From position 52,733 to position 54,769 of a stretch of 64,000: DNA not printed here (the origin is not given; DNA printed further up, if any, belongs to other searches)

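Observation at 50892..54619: Rieske / cytochrome b-dihaem-c complex with an SPFH scaffold and a third monoheme cytochrome embedded in the same cluster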

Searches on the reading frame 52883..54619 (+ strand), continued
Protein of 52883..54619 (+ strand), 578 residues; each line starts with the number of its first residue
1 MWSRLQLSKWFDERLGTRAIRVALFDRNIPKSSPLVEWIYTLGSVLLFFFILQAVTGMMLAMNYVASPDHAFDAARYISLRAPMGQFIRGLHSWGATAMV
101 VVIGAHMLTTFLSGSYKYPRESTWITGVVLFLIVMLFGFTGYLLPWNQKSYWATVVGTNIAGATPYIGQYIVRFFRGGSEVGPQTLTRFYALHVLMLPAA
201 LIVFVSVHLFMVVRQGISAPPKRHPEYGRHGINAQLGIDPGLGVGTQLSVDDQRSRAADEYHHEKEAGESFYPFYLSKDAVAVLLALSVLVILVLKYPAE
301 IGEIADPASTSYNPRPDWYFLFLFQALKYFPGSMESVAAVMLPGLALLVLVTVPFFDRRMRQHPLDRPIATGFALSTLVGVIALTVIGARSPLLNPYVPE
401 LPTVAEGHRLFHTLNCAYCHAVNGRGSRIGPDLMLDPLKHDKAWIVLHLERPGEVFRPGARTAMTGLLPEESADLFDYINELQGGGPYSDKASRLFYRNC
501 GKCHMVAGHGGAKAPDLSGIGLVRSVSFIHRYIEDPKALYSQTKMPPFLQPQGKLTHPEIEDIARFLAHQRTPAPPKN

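Call 38: find_encoding_contigs(protein=P0077, flank=10000, max_places=2)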
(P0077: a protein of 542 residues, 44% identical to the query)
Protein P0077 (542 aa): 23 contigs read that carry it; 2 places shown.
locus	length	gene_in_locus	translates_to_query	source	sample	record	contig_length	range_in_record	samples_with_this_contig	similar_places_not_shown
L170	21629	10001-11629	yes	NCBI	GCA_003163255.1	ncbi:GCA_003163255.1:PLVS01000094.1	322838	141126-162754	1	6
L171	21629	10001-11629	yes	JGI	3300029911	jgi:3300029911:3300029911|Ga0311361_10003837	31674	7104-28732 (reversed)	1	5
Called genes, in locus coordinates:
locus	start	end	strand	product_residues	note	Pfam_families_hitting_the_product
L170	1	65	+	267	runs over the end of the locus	PF00027:cNMP_binding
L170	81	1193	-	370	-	PF12679:ABC2_membrane_2, PF12698:ABC2_membrane_3, PF01061:ABC2_membrane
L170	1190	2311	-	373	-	PF12679:ABC2_membrane_2, PF12698:ABC2_membrane_3, PF01061:ABC2_membrane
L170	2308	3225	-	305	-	PF00005:ABC_tran, PF13304:AAA_21 (weak)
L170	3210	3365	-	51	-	-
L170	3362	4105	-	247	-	PF00005:ABC_tran, PF13304:AAA_21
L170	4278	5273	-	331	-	PF25917:BSH_RND (weak), PF25973:BSH_CzcB (weak), PF25990:Beta-barrel_YknX (faint), PF25954:Beta-barrel_RND_2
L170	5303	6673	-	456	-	PF02321:OEP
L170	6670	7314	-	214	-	PF00440:TetR_N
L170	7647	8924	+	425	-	-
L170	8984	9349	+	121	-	PF00034:Cytochrom_C, PF13442:Cytochrome_CBB3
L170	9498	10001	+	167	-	PF00355:Rieske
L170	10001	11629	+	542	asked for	PF00033:Cytochrome_B, PF13631:Cytochrom_B_N_2, PF00032:Cytochrom_B_C, PF00034:Cytochrom_C, PF13442:Cytochrome_CBB3, PF02433:FixO (weak), PF00034:Cytochrom_C, PF13442:Cytochrome_CBB3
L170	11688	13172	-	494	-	PF03060:NMO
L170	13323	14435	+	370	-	PF04055:Radical_SAM, PF13186:SPASM (weak)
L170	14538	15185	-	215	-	PF10604:Polyketide_cyc2, PF03364:Polyketide_cyc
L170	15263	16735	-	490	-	-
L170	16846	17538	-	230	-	PF04264:YceI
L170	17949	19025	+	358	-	PF08240:ADH_N, PF00107:ADH_zinc_N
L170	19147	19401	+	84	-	PF04972:BON (weak)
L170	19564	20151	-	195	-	PF02669:KdpC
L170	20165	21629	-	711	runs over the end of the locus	PF00122:E1-E2_ATPase, PF00702:Hydrolase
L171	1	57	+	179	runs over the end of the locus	PF00027:cNMP_binding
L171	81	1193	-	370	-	PF12679:ABC2_membrane_2, PF12698:ABC2_membrane_3, PF01061:ABC2_membrane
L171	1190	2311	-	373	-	PF12679:ABC2_membrane_2, PF12698:ABC2_membrane_3, PF01061:ABC2_membrane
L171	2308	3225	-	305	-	PF00005:ABC_tran, PF13304:AAA_21 (weak)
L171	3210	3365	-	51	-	-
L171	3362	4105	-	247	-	PF00005:ABC_tran, PF13304:AAA_21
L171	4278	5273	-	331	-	PF25917:BSH_RND (weak), PF25973:BSH_CzcB (weak), PF25954:Beta-barrel_RND_2 (weak), PF25990:Beta-barrel_YknX (weak)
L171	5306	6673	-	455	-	PF02321:OEP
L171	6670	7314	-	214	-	PF00440:TetR_N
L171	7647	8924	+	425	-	-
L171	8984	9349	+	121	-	PF00034:Cytochrom_C, PF13442:Cytochrome_CBB3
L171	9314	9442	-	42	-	-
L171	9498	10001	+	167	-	PF00355:Rieske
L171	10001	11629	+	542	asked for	PF00033:Cytochrome_B, PF13631:Cytochrom_B_N_2, PF00032:Cytochrom_B_C, PF00034:Cytochrom_C, PF13442:Cytochrome_CBB3, PF02433:FixO (weak), PF00034:Cytochrom_C, PF13442:Cytochrome_CBB3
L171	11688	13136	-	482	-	PF03060:NMO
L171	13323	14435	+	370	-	PF04055:Radical_SAM, PF13186:SPASM (weak)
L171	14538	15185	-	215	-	PF10604:Polyketide_cyc2, PF03364:Polyketide_cyc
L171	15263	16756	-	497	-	-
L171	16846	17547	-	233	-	PF04264:YceI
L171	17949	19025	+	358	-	PF08240:ADH_N, PF00107:ADH_zinc_N, PF13602:ADH_zinc_N_2 (faint)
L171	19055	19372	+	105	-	-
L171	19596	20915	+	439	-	PF27055:BilA_UBL_2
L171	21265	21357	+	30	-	-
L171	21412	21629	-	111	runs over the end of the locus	PF01381:HTH_3 (weak)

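Call 39: find_encoding_contigs(protein=P0107, flank=10000, max_places=1)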
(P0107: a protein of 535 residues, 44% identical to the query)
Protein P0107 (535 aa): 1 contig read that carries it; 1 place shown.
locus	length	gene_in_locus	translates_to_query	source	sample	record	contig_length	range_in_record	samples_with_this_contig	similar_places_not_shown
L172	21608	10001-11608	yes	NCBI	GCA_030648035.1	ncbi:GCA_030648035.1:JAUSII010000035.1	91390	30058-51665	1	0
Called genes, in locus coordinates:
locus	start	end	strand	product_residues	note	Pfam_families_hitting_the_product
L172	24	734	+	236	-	PF00027:cNMP_binding, PF13545:HTH_Crp_2, PF00325:Crp (weak)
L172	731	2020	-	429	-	PF00034:Cytochrom_C (weak), PF13442:Cytochrome_CBB3 (weak), PF00034:Cytochrom_C, PF13442:Cytochrome_CBB3, PF09459:EB_dh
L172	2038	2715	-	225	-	PF03264:Cytochrom_NNT (weak), PF14522:Cytochrome_C7 (faint), PF14537:Cytochrom_c3_2 (faint)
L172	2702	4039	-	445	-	PF01266:DAO (faint), PF01593:Amino_oxidase, PF13450:NAD_binding_8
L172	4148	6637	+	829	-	PF14522:Cytochrome_C7 (faint), PF14537:Cytochrom_c3_2 (faint), PF13205:Big_5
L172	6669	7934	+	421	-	-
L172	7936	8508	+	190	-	PF14522:Cytochrome_C7 (faint), PF14537:Cytochrom_c3_2 (faint)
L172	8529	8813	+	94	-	-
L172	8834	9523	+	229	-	PF14522:Cytochrome_C7 (faint), PF14537:Cytochrom_c3_2 (faint), PF22113:Mtrc-MtrF_II-IV_dom (faint)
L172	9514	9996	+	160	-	PF00355:Rieske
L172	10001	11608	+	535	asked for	PF00033:Cytochrome_B, PF13631:Cytochrom_B_N_2, PF00032:Cytochrom_B_C, PF13442:Cytochrome_CBB3 (weak), PF00034:Cytochrom_C, PF02433:FixO (weak), PF13442:Cytochrome_CBB3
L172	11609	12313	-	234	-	PF02742:Fe_dep_repr_C, PF04023:FeoA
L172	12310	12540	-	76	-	-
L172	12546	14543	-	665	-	PF01926:MMR_HSR1, PF02421:FeoB_N, PF17910:FeoB_Cyto (weak), PF07670:Gate, PF07664:FeoB_C, PF07670:Gate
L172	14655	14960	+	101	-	-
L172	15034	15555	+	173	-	PF14522:Cytochrome_C7 (faint)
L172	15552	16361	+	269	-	PF00037:Fer4 (weak), PF12838:Fer4_7, PF13237:Fer4_10, PF13247:Fer4_11, PF13187:Fer4_9 (weak), PF00037:Fer4 (weak), PF12797:Fer4_2 (weak), PF12837:Fer4_6 (weak), +7 more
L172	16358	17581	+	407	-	PF03916:NrfD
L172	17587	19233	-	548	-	PF00390:malic, PF03949:Malic_M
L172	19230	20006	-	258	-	PF02775:TPP_enzyme_C, PF12367:PFO_beta_C (weak)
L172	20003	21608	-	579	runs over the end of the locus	PF01558:POR, PF01855:POR_N, PF17147:PFOR_II (faint)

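Call 40: search_protein_families(library=ncbifam, proteins=[L170:7647-8924:+, L169:6207-7619:-, L172:6669-7934:+, L001:6946-7776:+, L001:5153-5560:+], max_evalue=0.01)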
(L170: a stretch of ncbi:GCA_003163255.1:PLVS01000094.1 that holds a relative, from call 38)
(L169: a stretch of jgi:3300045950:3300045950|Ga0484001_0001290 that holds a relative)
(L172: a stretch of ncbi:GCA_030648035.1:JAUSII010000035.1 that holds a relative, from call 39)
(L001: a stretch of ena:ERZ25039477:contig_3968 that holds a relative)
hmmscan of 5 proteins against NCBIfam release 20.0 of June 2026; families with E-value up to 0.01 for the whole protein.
L170:7647-8924:+ (425 aa): 0 families

L169:6207-7619:- (470 aa): 0 families

L172:6669-7934:+ (421 aa): 0 families

L001:6946-7776:+ (276 aa): 3 families
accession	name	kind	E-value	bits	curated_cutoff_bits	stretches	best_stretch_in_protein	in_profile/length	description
TIGR01583.1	formate-DH-gamm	equivalog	4.4e-10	39.9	115.85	2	127-193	102-167/204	formate dehydrogenase subunit gamma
NF007924.0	PRK10639.1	equivalog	5.4e-06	26.3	341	1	129-193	107-169/211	formate dehydrogenase cytochrome b556 subunit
NF007558.0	PRK10179.1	equivalog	4e-05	23.4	339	1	133-193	113-171/217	formate dehydrogenase-N subunit gamma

L001:5153-5560:+ (135 aa): 2 families
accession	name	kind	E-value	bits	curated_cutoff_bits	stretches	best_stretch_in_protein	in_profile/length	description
NF047727.1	4hemeCytCCctA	equivalog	3.7e-06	27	180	1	88-124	34-70/109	tetraheme c-type cytochrome CctA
NF045713.1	CxxCH_16_HmcA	equivalog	0.00096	17.9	400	1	68-120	89-141/541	sulfate respiration complex hexadecaheme cytochrome HmcA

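Call 57: predict_structure(alignment_id=A2)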
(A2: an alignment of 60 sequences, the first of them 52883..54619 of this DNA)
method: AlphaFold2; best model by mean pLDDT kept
length: 578 residues; sequences in the alignment: 60
mean_pLDDT: 86.7   pTM: 0.83
mean pLDDT of the five models: 86.7, 86.3, 83.6, 82.2, 80.1
residues with pLDDT >= 90: 291; 70-90: 240; 50-70: 40; < 50: 7
segments of 3 or more residues with pLDDT < 50: 1-3, 141-143
pLDDT, mean of each block of 10 residues (from residue 1): 64 82 84 89 95 91 77 88 93 93 94 92 95 77 67 83 88 86 79 84 93 86 77 57 66 91 91 90 98 94 78 79 91 87 92 91 90 95 94 80 92 90 88 88 91 80 81 95 92 96 93 92 91 91 89 95 96 67
secondary structure, 60 per line:
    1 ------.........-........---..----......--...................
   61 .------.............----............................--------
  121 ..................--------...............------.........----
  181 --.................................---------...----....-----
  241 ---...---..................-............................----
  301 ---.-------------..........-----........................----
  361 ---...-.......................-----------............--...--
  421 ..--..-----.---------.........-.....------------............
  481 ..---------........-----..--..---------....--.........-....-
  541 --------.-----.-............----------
elements in order: H7-15 H17-24 H34-39 H42-61 H68-80 H85-112 H121-138 H148-161 H168-176 H183-215 H232-235 H250-267 H271-296 H318-327 H333-356 H368-390 H402-413 H442-450 H452-456 H469-482 H492-499 H520-523 H526-534 H536-539 H557-568

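Call 59: fold_search(model_id=the predicted structure, library=pdb)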
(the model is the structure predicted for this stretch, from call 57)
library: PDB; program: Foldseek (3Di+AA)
matches with E <= 10: 497; with E <= 0.001: 73
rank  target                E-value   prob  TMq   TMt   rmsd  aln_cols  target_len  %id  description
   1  2fyn_A                1.6e-15  1.00  0.54  0.72  10.2       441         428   26  Crystal Structure Analysis of the double mutant Rhodobacter Sphaeroides bc1 complex (released 2006-08-29)
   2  6nin_A                2.0e-15  1.00  0.55  0.73   9.7       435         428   27  Rhodobacter sphaeroides bc1 with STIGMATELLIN A (released 2019-06-19)
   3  2qjp_A                3.1e-15  1.00  0.55  0.73  10.1       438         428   26  Crystal structure of wild type rhodobacter sphaeroides with stigmatellin and antimycin inhibited (released 2007-12-25)
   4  8smr_D                3.3e-15  1.00  0.53  0.75  11.0       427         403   27  cytochrome bc1-cbb3 supercomplex from Pseudomonas aeruginosa (released 2023-10-11)
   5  8e73_O                3.6e-15  1.00  0.52  0.77  11.0       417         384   28  Vigna radiata supercomplex I+III2 (full bridge) (released 2023-01-11)
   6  6nhh_A                4.9e-15  1.00  0.55  0.73  10.0       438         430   26  Rhodobacter sphaeroides bc1 with azoxystrobin (released 2019-06-19)
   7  5kkz_A                6.6e-15  1.00  0.55  0.72  10.1       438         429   26  Rhodobacter sphaeroides bc1 with famoxadone (released 2016-10-12)
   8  8ugd_3C               6.9e-15  1.00  0.52  0.77   8.0       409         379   28  In-situ complex III, state I (released 2024-06-19)
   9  8e73_C                8.4e-15  1.00  0.53  0.77   4.2       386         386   29  Vigna radiata supercomplex I+III2 (full bridge) (released 2023-01-11)
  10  7rje_K                9.9e-15  1.00  0.53  0.78   9.9       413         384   25  Complex III2 from Candida albicans, Inz-5 bound (released 2021-09-15)
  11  1zrt_C                1.2e-14  1.00  0.55  0.73  10.0       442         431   26  Rhodobacter capsulatus cytochrome bc1 complex with stigmatellin bound (released 2005-06-07)
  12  8asi_B                1.2e-14  1.00  0.54  0.71   9.3       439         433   26  Four subunit cytochrome b-c1 complex from Rhodobacter sphaeroides in native nanodiscs - consensus refinement in the b- (released 2023-03-15)
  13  7o3c_C                1.3e-14  1.00  0.53  0.79   7.5       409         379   27  Murine supercomplex CIII2CIV in the mature unlocked conformation (released 2021-10-13)
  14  8bel_C                1.3e-14  1.00  0.53  0.77  10.9       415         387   28  Cryo-EM structure of the Arabidopsis thaliana I+III2 supercomplex (CIII membrane domain) (released 2023-01-11)
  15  8asi_F                1.4e-14  1.00  0.55  0.72   9.3       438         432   26  Four subunit cytochrome b-c1 complex from Rhodobacter sphaeroides in native nanodiscs - consensus refinement in the b- (released 2023-03-15)
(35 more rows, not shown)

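Call 66: find_encoding_contigs(protein=P0010, flank=10000, max_places=1)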
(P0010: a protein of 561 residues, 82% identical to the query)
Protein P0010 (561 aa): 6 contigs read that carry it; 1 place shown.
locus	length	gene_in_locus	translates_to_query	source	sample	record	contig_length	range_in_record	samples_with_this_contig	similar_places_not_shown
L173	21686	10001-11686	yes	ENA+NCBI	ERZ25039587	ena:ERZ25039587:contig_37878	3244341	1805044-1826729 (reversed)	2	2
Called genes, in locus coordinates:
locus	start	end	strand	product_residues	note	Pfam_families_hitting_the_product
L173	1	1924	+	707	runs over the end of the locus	PF20256:MoCoBD_2, PF02738:MoCoBD_1, PF20256:MoCoBD_2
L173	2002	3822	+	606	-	PF04134:DCC1-like, PF06762:LMF1, PF25179:LMF1_C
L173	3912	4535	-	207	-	PF13620:CarboxypepD_reg (faint), PF00127:Copper-bind (weak)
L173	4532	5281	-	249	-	PF14686:fn3_3, PF13715:CarbopepD_reg_2 (weak), PF13620:CarboxypepD_reg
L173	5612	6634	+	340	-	PF14522:Cytochrome_C7 (faint), PF14537:Cytochrom_c3_2 (faint), PF22678:Cytochrom_c_NrfB-like (faint), PF09699:Paired_CXXCH_1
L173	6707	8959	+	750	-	PF11854:MtrB_PioB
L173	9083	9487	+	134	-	PF00034:Cytochrom_C, PF13442:Cytochrome_CBB3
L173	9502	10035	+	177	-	PF00355:Rieske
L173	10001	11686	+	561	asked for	PF00033:Cytochrome_B, PF13631:Cytochrom_B_N_2, PF13442:Cytochrome_CBB3 (faint), PF00032:Cytochrom_B_C, PF02433:FixO (faint), PF00034:Cytochrom_C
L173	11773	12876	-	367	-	PF00296:Bac_luciferase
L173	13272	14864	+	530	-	PF03007:WS_DGAT_cat, PF06974:WS_DGAT_C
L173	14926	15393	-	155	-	-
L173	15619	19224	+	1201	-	PF01855:POR_N, PF17147:PFOR_II, PF01558:POR, PF10371:EKR, PF00037:Fer4, PF12837:Fer4_6, PF12838:Fer4_7, PF13183:Fer4_8, +6 more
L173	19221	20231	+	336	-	PF01180:DHO_dh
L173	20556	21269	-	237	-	PF00027:cNMP_binding, PF13545:HTH_Crp_2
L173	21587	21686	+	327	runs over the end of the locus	-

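Call 67: find_encoding_contigs(protein=P0014, flank=10000, max_places=1)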
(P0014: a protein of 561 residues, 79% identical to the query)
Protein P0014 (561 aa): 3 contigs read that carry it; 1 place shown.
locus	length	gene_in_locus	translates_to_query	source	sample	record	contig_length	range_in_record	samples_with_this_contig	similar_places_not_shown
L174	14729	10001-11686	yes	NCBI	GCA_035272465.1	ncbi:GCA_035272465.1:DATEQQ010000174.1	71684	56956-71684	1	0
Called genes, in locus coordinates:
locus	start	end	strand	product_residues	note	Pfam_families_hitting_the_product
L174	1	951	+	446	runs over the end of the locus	PF01494:FAD_binding_3, PF21274:Rng_hyd_C (faint)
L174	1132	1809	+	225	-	-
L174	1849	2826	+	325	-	-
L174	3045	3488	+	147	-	PF10009:DUF2252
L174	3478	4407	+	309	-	-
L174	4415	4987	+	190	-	-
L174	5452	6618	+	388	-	PF14522:Cytochrome_C7 (faint), PF14537:Cytochrom_c3_2 (faint), PF22113:Mtrc-MtrF_II-IV_dom (faint), PF22678:Cytochrom_c_NrfB-like (weak), PF09699:Paired_CXXCH_1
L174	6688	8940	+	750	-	PF11854:MtrB_PioB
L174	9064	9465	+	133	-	PF00034:Cytochrom_C, PF13442:Cytochrome_CBB3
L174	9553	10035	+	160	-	PF00355:Rieske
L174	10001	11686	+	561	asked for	PF00033:Cytochrome_B, PF13631:Cytochrom_B_N_2, PF13442:Cytochrome_CBB3 (faint), PF00032:Cytochrom_B_C, PF02433:FixO (faint), PF00034:Cytochrom_C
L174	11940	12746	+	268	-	PF14686:fn3_3 (weak), PF13715:CarbopepD_reg_2 (weak), PF13620:CarboxypepD_reg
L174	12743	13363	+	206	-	PF13620:CarboxypepD_reg (faint), PF00127:Copper-bind (faint)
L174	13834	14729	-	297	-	?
